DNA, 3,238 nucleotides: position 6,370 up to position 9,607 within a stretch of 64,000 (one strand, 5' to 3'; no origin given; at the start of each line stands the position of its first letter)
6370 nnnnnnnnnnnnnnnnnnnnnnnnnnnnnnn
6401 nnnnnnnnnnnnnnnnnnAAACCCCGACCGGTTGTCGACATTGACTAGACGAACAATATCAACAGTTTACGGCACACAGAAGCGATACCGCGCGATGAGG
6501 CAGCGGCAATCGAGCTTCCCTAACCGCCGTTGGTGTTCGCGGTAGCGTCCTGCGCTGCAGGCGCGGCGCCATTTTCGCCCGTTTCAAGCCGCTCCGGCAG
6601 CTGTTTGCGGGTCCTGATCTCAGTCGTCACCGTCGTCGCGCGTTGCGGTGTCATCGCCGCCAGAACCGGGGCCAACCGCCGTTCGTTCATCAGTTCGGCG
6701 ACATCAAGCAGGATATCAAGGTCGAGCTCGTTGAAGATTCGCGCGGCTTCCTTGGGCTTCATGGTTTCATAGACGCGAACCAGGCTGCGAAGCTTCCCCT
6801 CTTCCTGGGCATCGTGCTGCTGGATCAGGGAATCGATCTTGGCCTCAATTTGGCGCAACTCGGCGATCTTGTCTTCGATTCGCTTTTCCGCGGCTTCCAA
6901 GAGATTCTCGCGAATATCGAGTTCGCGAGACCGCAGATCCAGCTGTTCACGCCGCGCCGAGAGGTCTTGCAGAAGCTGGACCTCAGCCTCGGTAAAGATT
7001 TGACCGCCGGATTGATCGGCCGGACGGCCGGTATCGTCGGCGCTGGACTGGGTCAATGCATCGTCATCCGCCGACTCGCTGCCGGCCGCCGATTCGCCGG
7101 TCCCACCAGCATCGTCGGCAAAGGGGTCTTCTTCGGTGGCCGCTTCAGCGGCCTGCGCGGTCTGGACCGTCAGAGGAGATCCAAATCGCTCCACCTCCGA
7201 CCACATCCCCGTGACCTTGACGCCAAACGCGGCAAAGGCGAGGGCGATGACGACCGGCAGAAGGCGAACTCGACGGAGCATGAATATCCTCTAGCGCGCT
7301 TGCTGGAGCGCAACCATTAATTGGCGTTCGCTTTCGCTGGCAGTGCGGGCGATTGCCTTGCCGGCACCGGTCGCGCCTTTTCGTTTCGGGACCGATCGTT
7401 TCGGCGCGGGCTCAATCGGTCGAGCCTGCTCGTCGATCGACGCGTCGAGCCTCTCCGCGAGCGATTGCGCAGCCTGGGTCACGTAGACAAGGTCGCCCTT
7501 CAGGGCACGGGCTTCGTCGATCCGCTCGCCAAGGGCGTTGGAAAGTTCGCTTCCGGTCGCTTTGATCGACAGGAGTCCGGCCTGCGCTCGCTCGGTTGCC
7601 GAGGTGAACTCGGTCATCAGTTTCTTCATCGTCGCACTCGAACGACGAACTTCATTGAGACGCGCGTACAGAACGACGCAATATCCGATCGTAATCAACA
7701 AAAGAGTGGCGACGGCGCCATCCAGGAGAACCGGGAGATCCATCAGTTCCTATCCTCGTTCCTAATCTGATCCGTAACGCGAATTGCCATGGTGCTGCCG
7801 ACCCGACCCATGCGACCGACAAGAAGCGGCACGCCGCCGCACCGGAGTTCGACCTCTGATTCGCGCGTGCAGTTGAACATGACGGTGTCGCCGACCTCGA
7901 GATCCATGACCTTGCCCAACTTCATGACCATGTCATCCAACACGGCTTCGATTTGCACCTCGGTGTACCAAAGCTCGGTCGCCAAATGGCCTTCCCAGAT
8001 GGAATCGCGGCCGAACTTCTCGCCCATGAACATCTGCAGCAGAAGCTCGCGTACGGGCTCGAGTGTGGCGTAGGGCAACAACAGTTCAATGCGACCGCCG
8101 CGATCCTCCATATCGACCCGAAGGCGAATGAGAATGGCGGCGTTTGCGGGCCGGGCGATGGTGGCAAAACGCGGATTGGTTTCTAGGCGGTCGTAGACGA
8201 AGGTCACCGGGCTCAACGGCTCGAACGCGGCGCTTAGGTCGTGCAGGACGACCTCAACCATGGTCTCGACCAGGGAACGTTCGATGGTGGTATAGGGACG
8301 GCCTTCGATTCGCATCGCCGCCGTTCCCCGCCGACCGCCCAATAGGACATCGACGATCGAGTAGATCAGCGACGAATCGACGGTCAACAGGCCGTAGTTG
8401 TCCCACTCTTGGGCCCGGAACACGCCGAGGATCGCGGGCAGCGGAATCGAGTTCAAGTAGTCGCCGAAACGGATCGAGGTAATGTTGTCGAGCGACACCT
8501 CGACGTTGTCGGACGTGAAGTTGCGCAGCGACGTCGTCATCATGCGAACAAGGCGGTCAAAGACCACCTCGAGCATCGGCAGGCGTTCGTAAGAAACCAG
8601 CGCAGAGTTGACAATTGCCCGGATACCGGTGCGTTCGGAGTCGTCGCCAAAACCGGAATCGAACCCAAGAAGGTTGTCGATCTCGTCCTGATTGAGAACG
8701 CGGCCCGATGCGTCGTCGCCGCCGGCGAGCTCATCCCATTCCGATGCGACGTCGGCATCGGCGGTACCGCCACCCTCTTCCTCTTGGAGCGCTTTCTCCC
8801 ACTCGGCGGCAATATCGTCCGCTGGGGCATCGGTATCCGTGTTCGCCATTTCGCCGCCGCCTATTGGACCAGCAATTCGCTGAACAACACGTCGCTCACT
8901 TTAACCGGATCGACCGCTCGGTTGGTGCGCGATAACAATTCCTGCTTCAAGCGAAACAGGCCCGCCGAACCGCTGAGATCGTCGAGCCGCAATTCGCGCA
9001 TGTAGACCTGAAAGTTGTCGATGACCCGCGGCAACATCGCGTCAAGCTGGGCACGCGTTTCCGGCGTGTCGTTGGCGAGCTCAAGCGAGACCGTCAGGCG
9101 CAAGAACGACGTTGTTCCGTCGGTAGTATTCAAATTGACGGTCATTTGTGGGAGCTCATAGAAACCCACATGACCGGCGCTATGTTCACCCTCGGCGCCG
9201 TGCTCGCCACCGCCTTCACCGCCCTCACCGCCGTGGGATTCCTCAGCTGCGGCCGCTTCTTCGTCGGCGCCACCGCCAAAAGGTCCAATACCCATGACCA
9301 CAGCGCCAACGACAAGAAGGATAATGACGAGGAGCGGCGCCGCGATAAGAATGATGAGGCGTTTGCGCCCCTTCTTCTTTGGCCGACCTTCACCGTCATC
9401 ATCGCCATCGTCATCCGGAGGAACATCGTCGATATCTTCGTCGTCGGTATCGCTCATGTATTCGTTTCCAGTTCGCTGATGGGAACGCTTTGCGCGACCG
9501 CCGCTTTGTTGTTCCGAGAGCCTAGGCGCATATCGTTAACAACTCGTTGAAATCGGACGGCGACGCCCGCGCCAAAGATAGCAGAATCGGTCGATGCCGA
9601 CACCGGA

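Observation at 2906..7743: fliL-fliM operon extended by three envelope genes including a 1170-aa secreted AMIN-like+TPR protein (candidate periplasmic motor scaffold)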

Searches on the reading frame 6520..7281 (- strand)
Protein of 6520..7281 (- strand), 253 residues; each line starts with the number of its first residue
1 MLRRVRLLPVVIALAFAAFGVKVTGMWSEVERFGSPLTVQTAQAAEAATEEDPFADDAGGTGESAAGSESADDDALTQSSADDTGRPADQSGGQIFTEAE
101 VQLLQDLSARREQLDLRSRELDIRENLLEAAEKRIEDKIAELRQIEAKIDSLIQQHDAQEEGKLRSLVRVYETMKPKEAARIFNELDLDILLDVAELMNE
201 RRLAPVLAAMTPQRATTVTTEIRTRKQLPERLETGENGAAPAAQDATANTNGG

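Call 8: search_protein_families(library=pfam, proteins=[window:6520-7281:-], max_evalue=0.1)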
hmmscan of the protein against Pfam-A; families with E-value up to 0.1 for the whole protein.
window:6520-7281:- (253 aa): 3 families
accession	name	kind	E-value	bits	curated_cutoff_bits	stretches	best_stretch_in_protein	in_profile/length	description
PF03448.22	MgtE_N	-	7.3e-06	26.9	25.9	1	168-222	19-73/102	MgtE intracellular N domain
PF12072.13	RNase_Y_N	-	0.0039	17.1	32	1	107-158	87-138/201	RNase Y N-terminal region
PF24423.1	OVT1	-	0.038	14.8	30.9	1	97-159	28-90/100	Major antigen, helical domain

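Call 9: search_protein_families(library=ncbifam, proteins=[window:6520-7281:-], max_evalue=0.1)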
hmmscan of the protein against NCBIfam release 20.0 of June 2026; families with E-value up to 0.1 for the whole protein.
window:6520-7281:- (253 aa): 2 families
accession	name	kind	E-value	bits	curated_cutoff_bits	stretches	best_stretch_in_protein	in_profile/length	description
NF047368.1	collar_FlbB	equivalog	2.2e-07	30.8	110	1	103-200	65-161/193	periplasmic-type flagellar collar protein FlbB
NF007124.0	PRK09565.1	equivalog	0.0021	17.5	446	1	40-185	259-411/637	heme-binding protein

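Call 84: search_solved_structures(query=window:6520-7281:-, max_evalue=10)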
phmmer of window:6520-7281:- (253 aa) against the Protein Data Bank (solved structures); distinct sequences matched with E-value up to 10: 2.
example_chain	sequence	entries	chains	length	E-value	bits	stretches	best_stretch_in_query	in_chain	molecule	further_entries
5h57_A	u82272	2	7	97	1.5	12.1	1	18-83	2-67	Ferredoxin-3, chloroplastic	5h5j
5aps_A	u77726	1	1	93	3.4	11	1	124-168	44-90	GENERAL CONTROL PROTEIN GCN4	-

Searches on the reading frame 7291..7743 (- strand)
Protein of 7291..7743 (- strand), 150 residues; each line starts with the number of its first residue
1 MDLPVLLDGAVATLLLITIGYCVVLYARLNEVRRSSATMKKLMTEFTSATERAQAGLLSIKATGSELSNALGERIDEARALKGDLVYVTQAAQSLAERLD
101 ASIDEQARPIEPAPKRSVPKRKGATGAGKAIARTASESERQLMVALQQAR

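Call 8: search_protein_families(library=pfam, proteins=[window:7291-7743:-], max_evalue=0.1)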
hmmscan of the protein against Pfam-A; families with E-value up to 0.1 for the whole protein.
window:7291-7743:- (150 aa): 1 family
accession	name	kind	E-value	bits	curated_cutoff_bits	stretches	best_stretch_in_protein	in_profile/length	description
PF20072.4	DUF6468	-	2.2e-15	57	26.9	1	33-105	2-74/76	Domain of unknown function (DUF6468)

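Call 9: search_protein_families(library=ncbifam, proteins=[window:7291-7743:-], max_evalue=0.1)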
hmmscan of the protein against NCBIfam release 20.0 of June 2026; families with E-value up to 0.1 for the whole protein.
window:7291-7743:- (150 aa): 1 family
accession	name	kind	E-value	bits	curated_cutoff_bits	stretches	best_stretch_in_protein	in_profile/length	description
NF043058.1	T4SS_LegC2C7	subfamily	0.083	11.8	350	0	30-105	174-249/348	LegC2/C7 family Dot/Icm T4SS effector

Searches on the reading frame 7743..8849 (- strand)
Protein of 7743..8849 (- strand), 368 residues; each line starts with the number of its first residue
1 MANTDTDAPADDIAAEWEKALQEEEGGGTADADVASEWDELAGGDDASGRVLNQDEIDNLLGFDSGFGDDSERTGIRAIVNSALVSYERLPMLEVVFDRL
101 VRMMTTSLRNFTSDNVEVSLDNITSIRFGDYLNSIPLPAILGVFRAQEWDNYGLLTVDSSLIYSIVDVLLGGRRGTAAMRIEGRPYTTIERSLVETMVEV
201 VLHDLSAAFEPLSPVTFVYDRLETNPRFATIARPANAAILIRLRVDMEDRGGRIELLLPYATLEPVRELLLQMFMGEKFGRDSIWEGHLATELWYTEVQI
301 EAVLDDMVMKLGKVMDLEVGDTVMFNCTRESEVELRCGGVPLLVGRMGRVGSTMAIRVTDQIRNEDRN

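Call 8: search_protein_families(library=pfam, proteins=[window:7743-8849:-], max_evalue=0.1)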
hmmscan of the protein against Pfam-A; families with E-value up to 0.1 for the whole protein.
window:7743-8849:- (368 aa): 2 families
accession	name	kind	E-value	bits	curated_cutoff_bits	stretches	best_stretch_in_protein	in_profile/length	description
PF02154.20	FliM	-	1.4e-67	227.8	27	1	79-270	3-192/192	Flagellar motor switch protein FliM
PF01052.25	FliMN_C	-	3.5e-16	59.3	23.8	1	292-362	2-72/73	Type III flagellar switch regulator (C-ring) FliN C-term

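Call 9: search_protein_families(library=ncbifam, proteins=[window:7743-8849:-], max_evalue=0.1)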
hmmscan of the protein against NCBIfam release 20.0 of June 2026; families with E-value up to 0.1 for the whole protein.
window:7743-8849:- (368 aa): 5 families
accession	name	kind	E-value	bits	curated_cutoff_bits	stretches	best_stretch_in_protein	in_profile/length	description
TIGR01397.1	fliM_switch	equivalog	1.7e-94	316.6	219.6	1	50-362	1-319/320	flagellar motor switch protein FliM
NF005194.1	PRK06666.1-5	equivalog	0.00012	21.4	206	1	157-326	122-290/327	flagellar motor switch protein FliM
TIGR02551.1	SpaO_YscQ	equivalog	0.0038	17.2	100.8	1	297-359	236-298/300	type III secretion system cytoplasmic ring protein SctQ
NF050062.1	FlagModPtmA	equivalog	0.029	13.9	350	1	79-167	86-172/256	flagellin modification protein PtmA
TIGR02480.1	fliN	equivalog_domain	0.062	13.2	84.05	0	296-363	8-75/77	flagellar motor switch protein FliN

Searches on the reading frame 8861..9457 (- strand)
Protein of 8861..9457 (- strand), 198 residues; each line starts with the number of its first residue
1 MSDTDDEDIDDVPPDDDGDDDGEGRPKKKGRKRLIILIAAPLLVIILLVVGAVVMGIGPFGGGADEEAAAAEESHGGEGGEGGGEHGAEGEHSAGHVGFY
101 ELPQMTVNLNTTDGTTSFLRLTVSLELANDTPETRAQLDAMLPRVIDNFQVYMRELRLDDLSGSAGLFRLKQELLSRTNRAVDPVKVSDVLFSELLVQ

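Call 8: search_protein_families(library=pfam, proteins=[window:8861-9457:-], max_evalue=0.1)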
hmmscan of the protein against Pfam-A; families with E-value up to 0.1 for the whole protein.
window:8861-9457:- (198 aa): 1 family
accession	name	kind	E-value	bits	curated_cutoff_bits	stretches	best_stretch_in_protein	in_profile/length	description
PF03748.19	FliL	-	7.5e-19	68.6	24.6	1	99-198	1-103/103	Flagellar basal body-associated protein FliL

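Call 9: search_protein_families(library=ncbifam, proteins=[window:8861-9457:-], max_evalue=0.1)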
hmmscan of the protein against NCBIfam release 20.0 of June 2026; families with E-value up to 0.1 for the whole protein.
window:8861-9457:- (198 aa): 6 families
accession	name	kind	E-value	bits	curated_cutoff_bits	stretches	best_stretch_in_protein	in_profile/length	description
NF009420.1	PRK12785.1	equivalog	3.3e-36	124.5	197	1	17-198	4-161/161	flagellar basal body-associated protein FliL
NF006283.1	PRK08455.1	equivalog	1.4e-13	50.9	187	1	25-198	9-182/182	flagellar basal body-associated protein FliL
NF005435.1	PRK07021.1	equivalog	6.3e-09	35.9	131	1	83-198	40-157/157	flagellar basal body-associated protein FliL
NF004285.1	PRK05696.1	equivalog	5.4e-06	26.3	179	1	24-196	11-169/171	flagellar basal body-associated protein FliL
NF005826.1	PRK07718.1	equivalog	0.00056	19.9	140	1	100-198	51-143/143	flagellar basal body-associated protein FliL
TIGR01165.1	cbiN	subfamily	0.033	14.4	104.85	1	31-71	4-43/91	cobalt ECF transporter S component CbiN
